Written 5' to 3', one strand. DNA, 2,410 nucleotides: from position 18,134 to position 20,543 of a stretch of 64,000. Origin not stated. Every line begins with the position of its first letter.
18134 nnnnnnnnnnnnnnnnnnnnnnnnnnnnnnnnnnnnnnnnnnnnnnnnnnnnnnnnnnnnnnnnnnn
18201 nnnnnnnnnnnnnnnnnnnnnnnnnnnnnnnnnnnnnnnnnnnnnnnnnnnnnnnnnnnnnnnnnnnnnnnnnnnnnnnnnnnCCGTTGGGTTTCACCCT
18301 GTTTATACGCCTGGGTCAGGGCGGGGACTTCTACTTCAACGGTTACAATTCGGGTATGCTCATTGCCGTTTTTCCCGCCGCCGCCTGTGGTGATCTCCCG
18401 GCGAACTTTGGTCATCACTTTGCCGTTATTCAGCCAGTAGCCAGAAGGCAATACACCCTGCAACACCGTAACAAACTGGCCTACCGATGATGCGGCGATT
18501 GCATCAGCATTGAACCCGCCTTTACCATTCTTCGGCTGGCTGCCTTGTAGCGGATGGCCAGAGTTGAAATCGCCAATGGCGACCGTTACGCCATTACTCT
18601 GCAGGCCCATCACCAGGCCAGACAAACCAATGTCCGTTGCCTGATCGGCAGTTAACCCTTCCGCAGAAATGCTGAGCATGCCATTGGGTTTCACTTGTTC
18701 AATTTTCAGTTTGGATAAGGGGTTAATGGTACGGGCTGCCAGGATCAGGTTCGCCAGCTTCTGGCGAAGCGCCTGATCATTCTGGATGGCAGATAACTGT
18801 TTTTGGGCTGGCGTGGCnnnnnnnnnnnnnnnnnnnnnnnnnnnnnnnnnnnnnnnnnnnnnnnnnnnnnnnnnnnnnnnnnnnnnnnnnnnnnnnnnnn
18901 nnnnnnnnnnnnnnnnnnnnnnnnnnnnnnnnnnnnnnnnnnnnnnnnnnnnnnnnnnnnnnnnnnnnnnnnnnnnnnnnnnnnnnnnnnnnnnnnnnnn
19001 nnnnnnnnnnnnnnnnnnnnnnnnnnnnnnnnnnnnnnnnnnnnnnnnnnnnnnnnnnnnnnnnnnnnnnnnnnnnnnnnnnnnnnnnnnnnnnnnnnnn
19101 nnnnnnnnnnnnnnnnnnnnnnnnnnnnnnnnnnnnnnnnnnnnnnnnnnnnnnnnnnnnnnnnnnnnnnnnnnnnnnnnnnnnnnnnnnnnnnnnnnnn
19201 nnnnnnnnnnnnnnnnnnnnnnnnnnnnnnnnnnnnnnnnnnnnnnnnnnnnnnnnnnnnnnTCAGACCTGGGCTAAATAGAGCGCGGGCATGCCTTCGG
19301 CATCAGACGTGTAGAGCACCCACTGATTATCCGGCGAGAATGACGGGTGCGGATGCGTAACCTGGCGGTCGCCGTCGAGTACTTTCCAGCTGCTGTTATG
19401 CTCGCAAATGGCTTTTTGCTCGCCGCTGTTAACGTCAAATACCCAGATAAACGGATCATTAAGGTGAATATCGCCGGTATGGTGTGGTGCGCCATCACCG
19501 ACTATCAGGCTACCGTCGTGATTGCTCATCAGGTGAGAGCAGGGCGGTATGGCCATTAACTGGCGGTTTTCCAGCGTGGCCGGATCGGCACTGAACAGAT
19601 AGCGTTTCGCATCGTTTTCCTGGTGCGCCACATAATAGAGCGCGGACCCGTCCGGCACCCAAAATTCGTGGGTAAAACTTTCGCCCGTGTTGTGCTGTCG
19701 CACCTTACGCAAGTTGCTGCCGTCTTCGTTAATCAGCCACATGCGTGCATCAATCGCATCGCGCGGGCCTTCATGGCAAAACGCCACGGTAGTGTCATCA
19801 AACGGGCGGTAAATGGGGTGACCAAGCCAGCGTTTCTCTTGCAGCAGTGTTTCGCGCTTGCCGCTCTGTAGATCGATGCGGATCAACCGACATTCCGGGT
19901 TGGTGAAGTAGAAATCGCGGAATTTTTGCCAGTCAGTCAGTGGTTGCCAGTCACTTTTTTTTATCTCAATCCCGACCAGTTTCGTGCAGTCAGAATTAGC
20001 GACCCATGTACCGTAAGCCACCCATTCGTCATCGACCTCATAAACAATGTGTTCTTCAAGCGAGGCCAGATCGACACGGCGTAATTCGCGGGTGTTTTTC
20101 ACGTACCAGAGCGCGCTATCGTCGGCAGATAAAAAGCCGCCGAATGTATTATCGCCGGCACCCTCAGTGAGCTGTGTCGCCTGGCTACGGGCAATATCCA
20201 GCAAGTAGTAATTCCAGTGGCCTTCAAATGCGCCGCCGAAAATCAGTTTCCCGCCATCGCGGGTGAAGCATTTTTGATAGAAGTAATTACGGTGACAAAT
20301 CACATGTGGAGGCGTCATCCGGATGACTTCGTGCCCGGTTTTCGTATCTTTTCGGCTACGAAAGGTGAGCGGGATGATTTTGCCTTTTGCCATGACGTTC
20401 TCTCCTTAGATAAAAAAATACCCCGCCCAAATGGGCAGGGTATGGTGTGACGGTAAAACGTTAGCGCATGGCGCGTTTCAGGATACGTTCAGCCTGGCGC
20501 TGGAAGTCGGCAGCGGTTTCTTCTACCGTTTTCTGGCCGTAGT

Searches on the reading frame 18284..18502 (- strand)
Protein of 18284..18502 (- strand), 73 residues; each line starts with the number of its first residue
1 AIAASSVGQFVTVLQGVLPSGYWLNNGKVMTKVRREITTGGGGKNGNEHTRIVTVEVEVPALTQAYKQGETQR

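Call 88: search_solved_structures(query=A4, max_evalue=10, show_alignments=5)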
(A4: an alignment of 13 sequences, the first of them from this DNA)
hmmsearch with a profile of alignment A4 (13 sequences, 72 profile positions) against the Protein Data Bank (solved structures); distinct sequences matched with E-value up to 10: 2.
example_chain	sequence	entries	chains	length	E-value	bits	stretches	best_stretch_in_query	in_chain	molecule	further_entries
5x4z_A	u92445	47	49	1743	0.84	12.4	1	21-54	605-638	DNA-directed RNA polymerase subunit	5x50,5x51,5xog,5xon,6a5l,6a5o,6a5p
2q3g_A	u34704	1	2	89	1.8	11.3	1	7-28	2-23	PDZ and LIM domain protein 7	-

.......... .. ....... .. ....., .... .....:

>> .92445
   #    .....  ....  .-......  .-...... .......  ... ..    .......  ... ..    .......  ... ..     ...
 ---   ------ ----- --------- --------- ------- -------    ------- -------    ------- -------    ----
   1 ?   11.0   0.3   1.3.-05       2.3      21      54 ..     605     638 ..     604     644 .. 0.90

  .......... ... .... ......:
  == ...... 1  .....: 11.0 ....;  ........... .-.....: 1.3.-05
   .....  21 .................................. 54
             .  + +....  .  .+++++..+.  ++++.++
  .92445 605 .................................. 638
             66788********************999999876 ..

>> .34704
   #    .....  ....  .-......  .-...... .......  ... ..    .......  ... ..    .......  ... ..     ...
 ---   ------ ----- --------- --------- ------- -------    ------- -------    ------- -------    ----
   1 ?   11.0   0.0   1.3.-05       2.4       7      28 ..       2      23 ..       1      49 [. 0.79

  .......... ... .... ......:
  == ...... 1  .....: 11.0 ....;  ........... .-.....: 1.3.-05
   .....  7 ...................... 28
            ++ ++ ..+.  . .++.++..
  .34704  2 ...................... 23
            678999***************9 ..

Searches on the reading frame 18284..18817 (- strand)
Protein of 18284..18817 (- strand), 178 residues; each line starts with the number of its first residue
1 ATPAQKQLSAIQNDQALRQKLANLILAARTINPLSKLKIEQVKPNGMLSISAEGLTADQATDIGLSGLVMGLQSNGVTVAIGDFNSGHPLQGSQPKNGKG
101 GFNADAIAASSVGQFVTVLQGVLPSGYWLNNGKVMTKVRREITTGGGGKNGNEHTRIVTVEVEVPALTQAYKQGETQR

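Call 33: find_homologous_proteins(query=A2, max_evalue=0.001)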
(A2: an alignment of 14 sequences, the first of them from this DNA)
Query A2 (14 sequences) (176 aa, profile of the alignment): 4 proteins with E <= 0.001 among 2464 candidates.
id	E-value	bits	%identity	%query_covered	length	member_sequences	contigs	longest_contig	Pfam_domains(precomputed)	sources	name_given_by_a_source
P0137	4.1e-20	90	88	43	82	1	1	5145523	-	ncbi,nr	ncbi:hypothetical protein CWS02_05140 [Enterobacter sp. EA-1]|nr:hypothetical protein CWS02_05140 [E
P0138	3.7e-19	87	95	34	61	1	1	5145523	-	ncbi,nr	ncbi:hypothetical protein CWS02_05145 [Enterobacter sp. EA-1]|nr:hypothetical protein CWS02_05145 [E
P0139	4.3e-17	80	42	35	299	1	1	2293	PF01024.25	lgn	-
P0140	1.1e-7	50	93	23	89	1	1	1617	-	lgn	-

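Call 43: search_protein_representatives(protein=window:18284-18817:-)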
Query: 178 residues. Proteins with E-value up to 0.001 (for the whole library): 44; up to 1e-10: 27; up to 1e-30: 3. The best 44 are listed.
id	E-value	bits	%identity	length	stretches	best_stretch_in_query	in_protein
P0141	1.8e-46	174.4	52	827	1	1-174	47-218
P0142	7.0e-43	162.7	47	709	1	2-177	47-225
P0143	1.0e-34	136.2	45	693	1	5-178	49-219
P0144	6.2e-27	110.9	40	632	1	2-174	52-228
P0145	1.2e-20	90.5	39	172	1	13-174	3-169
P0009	1.6e-20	90.1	36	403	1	2-176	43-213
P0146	2.3e-20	89.5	49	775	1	2-122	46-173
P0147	2.5e-20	89.4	45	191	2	4-121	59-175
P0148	6.0e-20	88.1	35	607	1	4-174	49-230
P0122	8.0e-19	84.5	63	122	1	2-80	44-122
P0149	8.9e-18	81.1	47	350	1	5-91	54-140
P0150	1.5e-17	80.4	44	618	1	5-95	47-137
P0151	1.2e-16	77.5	40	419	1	2-103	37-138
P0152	7.7e-16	74.8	43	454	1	2-96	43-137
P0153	9.7e-16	74.5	50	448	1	2-87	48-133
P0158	3.6e-14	69.4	58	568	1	91-174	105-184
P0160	3.3e-13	66.3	45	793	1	65-175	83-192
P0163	1.5e-09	54.4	33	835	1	2-178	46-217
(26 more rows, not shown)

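Call 44: search_protein_families(library=pfam, proteins=[P0141, P0142, P0143, P0144, P0148, P0163, P0146, P0160, P0158], max_evalue=0.001)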
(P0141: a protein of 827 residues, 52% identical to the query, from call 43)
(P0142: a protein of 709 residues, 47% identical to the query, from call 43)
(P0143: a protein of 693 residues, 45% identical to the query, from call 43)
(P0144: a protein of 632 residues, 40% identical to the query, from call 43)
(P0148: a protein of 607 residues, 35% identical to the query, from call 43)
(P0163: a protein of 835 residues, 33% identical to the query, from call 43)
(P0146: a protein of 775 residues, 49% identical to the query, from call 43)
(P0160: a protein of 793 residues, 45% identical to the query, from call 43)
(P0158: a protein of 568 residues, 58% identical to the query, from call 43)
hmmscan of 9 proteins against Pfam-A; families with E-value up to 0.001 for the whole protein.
P0141 (827 aa): 3 families
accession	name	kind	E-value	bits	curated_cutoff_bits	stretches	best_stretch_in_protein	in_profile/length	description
PF21431.3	Col-Pyo_DNase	-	1.9e-49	167.4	27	1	699-821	1-123/124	Colicin/Pyocin-S2, DNase domain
PF06958.17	Pyocin_S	-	7.8e-30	104.6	22.5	1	554-690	4-139/139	S-type Pyocin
PF11570.13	E2R135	-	2.5e-10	41.2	21.4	1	264-363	9-108/136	Coiled-coil receptor-binding R-domain of colicin E2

P0142 (709 aa): 2 families
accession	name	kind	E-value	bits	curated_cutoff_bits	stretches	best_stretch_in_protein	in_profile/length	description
PF21431.3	Col-Pyo_DNase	-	3.8e-51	172.9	27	1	584-707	1-124/124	Colicin/Pyocin-S2, DNase domain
PF06958.17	Pyocin_S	-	2.3e-26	93.4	22.5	1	435-575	3-139/139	S-type Pyocin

P0143 (693 aa): 1 family
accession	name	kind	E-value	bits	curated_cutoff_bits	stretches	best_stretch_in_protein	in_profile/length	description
PF06958.17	Pyocin_S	-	5.9e-28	98.5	22.5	1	407-545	4-139/139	S-type Pyocin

P0144 (632 aa): 2 families
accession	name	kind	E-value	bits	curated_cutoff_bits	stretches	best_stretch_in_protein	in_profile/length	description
PF06958.17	Pyocin_S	-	2.2e-36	125.8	22.5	1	385-525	4-139/139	S-type Pyocin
PF11429.13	Colicin_D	-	2.1e-15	57.3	25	1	539-617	1-77/84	Colicin D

P0148 (607 aa): 2 families
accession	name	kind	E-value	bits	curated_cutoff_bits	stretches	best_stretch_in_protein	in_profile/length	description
PF11570.13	E2R135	-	2.3e-13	51.1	21.4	1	266-368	5-114/136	Coiled-coil receptor-binding R-domain of colicin E2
PF01024.24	Colicin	-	1.3e-11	45.1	23.4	1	410-599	7-184/185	Colicin pore forming domain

P0163 (835 aa): 2 families
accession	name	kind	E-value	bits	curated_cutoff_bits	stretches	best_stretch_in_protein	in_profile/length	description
PF21431.3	Col-Pyo_DNase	-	3.6e-47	160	27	1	709-832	1-124/124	Colicin/Pyocin-S2, DNase domain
PF06958.17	Pyocin_S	-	4.1e-27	95.8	22.5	1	565-700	4-139/139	S-type Pyocin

P0146 (775 aa): 2 families
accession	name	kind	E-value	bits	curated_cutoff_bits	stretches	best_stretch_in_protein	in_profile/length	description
PF21431.3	Col-Pyo_DNase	-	4.9e-54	182.2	27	1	650-773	1-124/124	Colicin/Pyocin-S2, DNase domain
PF06958.17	Pyocin_S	-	2.2e-31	109.7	22.5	1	503-641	2-139/139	S-type Pyocin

P0160 (793 aa): 2 families
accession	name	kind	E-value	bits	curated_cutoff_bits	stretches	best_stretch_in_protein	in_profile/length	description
PF06958.17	Pyocin_S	-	3.5e-30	105.8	22.5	1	506-645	1-139/139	S-type Pyocin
PF22348.1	ColA_N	-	1.7e-13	50.5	27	1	67-109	3-46/47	Colicin-A N-terminal domain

P0158 (568 aa): 2 families
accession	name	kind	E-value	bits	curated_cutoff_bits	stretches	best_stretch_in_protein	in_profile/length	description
PF01024.24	Colicin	-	1.8e-13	51.2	23.4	1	367-561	2-184/185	Colicin pore forming domain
PF22348.1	ColA_N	-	8.9e-13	48.2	27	1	58-102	2-47/47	Colicin-A N-terminal domain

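Call 56: predict_structure(alignment_id=A3)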
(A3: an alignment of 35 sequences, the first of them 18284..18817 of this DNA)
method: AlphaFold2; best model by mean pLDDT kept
length: 178 residues; sequences in the alignment: 35
mean_pLDDT: 84.8   pTM: 0.73
mean pLDDT of the five models: 84.8, 84.0, 83.4, 83.1, 81.5
residues with pLDDT >= 90: 84; 70-90: 74; 50-70: 17; < 50: 3
segments of 3 or more residues with pLDDT < 50: 95-97
pLDDT, mean of each block of 10 residues (from residue 1): 78 87 94 92 89 93 88 83 89 55 78 88 92 93 69 80 92 89
secondary structure, 60 per line:
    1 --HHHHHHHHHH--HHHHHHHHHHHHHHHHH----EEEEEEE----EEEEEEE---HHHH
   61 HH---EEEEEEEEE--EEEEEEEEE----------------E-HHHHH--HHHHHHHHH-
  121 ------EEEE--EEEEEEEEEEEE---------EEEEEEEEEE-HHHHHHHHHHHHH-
elements in order: H3-12 H15-31 E36-42 E47-53 H57-62 E66-74 E77-85 H104-108 H111-119 E127-130 E133-144 E154-163 H165-177

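Call 58: fold_search(model_id=the predicted structure, library=pdb)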
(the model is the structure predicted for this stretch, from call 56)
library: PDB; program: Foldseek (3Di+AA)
matches with E <= 10: 420; with E <= 0.001: 0
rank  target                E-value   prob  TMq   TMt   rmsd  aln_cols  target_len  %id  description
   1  9e5c_3c               1.2e-01  0.16  0.19  0.13  13.9       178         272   15  Cryo-EM structure of 96 nm repeat of microtubule doublet from T. brucei flagellum (released 2025-03-12)
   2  5xqh                  2.7e-01  0.06  0.15  0.13  20.0       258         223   11  Crystal structure of truncated human Rogdi (released 2017-07-12)
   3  1r7m_A                4.2e-01  0.08  0.21  0.18  14.8       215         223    8  The homing endonuclease I-SceI bound to its DNA recognition region (released 2004-10-26)
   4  2gid_A                6.3e-01  0.03  0.12  0.13  19.4       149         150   11  Crystal structures of trypanosoma bruciei MRP1/MRP2 (released 2006-09-05)
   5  9b85_N                6.7e-01  0.11  0.19  0.13  21.4       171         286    5  Cryo-EM structure of human dynactin complex bound to Chlamydia effector Dre1 (released 2025-04-16)
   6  9b7j_N                7.6e-01  0.10  0.19  0.13  21.3       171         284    6  Cryo-EM structure of human dynactin complex bound to Chlamydia effector Dre1 (released 2025-04-16)
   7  7n46                  7.6e-01  0.03  0.16  0.10  15.4       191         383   12  ADP-binding state of the nucleotide-binding domain of Hsp70 DnaK (released 2023-07-05)
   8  4a3f_A                8.0e-01  0.05  0.15  0.03  16.8       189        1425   10  RNA Polymerase II initial transcribing complex with a 6nt DNA-RNA hybrid and soaked with AMPCPP (released 2011-12-07)
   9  2gid_G                8.0e-01  0.03  0.12  0.13  18.4       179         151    9  Crystal structures of trypanosoma bruciei MRP1/MRP2 (released 2006-09-05)
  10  2gia_A                8.0e-01  0.03  0.13  0.14  18.8       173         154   10  Crystal structures of trypanosoma bruciei MRP1/MRP2 (released 2006-09-05)
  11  6jht_E                8.0e-01  0.02  0.13  0.12  18.5       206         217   11  The cryo-EM structure of HAV bound to a neutralizing antibody-F9 (released 2020-03-18)
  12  3lk2_A                9.0e-01  0.09  0.20  0.14  21.4       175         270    8  Crystal structure of CapZ bound to the uncapping motif from CARMIL (released 2010-04-07)
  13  3uvf_A                9.0e-01  0.06  0.21  0.17  14.1       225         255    9  Expanding LAGALIDADG endonuclease scaffold diversity by rapidly surveying evolutionary sequence space (released 2012-02-29)
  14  1twc_A                9.0e-01  0.06  0.19  0.04  16.8       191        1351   12  RNA polymerase II complexed with GTP (released 2004-11-16)
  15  3lk3_A                1.1e+00  0.08  0.18  0.13  21.7       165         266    7  Crystal structure of CapZ bound to the CPI and CSI uncapping motifs from CARMIL (released 2010-04-07)
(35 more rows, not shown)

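Call 71: fold_search(model_id=the predicted structure, library=viral)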
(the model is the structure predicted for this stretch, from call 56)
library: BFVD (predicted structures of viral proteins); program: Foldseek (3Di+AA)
matches with E <= 10: 568; with E <= 0.001: 0
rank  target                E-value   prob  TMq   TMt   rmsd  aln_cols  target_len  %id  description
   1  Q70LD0                2.2e-02  0.15  0.15  0.14  18.4       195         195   10  Uncharacterized protein ORF195 [Acidianus filamentous virus 1 (isolate United States/Yellowstone)]
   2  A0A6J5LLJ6            6.1e-02  0.21  0.22  0.08  14.1       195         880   10  Hint domain containing protein [uncultured Caudovirales phage]
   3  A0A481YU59            8.7e-02  0.21  0.25  0.18  13.6       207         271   10  Intein splicing domain protein [Marseillevirus LCMAC101]
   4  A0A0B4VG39            2.3e-01  0.09  0.17  0.14  21.8       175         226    7  Uncharacterized protein [Tipula oleracea nudivirus]
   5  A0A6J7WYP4            2.6e-01  0.94  0.18  0.04   3.4        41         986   44  DUF927 domain-containing protein [uncultured Caudovirales phage]
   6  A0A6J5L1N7            2.6e-01  0.20  0.25  0.07  15.1       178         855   12  DOD-type homing endonuclease domain-containing protein [uncultured Caudovirales phage]
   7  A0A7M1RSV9            2.6e-01  0.16  0.25  0.08  12.7       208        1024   12  Terminase [uncultured phage cr56_1]
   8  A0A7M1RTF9            2.6e-01  0.14  0.22  0.08  14.6       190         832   10  Terminase [uncultured phage cr131_1]
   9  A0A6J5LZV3            2.6e-01  0.08  0.11  0.07  15.8        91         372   16  Spo0J Stage 0 sporulation protein J (Antagonist of Soj) containing ParB-like nuclease domain [uncultured Caudovirales phage]
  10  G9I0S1                2.8e-01  0.20  0.13  0.15   8.7        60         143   10  Polyprotein (Fragment) [Deformed wing virus]
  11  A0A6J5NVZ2            2.8e-01  0.12  0.23  0.15  15.5       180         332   11  Uncharacterized protein [uncultured Caudovirales phage]
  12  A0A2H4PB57            2.8e-01  0.07  0.13  0.10  19.7       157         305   13  (no name in the UniProt tables at hand)
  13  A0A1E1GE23            3.5e-01  0.11  0.20  0.07  14.6       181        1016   11  (no name in the UniProt tables at hand)
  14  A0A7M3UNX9            3.5e-01  0.03  0.11  0.10  22.1       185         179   10  Uncharacterized protein [Pyramimonas orientalis virus]
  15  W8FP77                3.7e-01  0.09  0.19  0.20  21.5       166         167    8  (no name in the UniProt tables at hand)
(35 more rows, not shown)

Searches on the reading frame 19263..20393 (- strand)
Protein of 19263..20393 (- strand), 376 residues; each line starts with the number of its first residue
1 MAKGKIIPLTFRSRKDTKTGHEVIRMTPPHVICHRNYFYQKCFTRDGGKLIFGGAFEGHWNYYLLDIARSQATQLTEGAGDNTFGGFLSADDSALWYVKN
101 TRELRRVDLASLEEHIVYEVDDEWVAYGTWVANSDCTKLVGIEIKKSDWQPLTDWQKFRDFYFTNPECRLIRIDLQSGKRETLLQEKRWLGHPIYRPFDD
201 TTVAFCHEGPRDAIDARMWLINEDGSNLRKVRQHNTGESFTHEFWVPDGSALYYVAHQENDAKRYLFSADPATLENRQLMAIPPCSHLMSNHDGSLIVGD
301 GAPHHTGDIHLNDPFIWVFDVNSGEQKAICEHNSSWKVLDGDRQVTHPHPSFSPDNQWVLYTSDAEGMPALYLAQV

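Call 67: find_encoding_contigs(protein=window:19263-20393:-, flank=5000, max_places=8)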
Protein window:19263-20393:- (376 aa): 2 contigs read that carry it; 2 places shown.
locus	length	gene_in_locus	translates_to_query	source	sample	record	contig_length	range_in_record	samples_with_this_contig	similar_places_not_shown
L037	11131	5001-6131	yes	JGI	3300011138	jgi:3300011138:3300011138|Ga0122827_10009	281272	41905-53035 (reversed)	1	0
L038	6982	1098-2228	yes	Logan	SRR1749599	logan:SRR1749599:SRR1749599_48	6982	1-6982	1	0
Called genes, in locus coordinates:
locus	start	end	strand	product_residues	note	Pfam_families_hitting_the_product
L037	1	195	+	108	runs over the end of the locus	PF12973:Cupin_7 (weak), PF02311:AraC_binding (weak), PF07883:Cupin_2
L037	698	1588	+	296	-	PF00528:BPD_transp_1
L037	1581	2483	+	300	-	PF00528:BPD_transp_1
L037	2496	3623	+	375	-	PF00005:ABC_tran, PF17912:OB_MalK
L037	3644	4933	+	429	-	PF01547:SBP_bac_1, PF13416:SBP_bac_8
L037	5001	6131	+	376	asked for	PF14583:Pectate_lyase22, PF26549:Tricorn_N (faint), PF07676:PD40 (faint)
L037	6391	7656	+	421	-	PF01024:Colicin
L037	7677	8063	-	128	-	PF03526:Microcin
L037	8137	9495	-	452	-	PF00083:Sugar_tr, PF06609:TRI12 (weak), PF07690:MFS_1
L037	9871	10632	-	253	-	PF00106:adh_short, PF13561:adh_short_C2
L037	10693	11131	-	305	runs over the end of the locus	PF04962:KduI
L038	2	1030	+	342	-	?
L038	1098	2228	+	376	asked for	PF14583:Pectate_lyase22, PF26549:Tricorn_N (faint), PF07676:PD40 (faint)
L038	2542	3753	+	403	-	PF01024:Colicin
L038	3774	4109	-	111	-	PF03526:Microcin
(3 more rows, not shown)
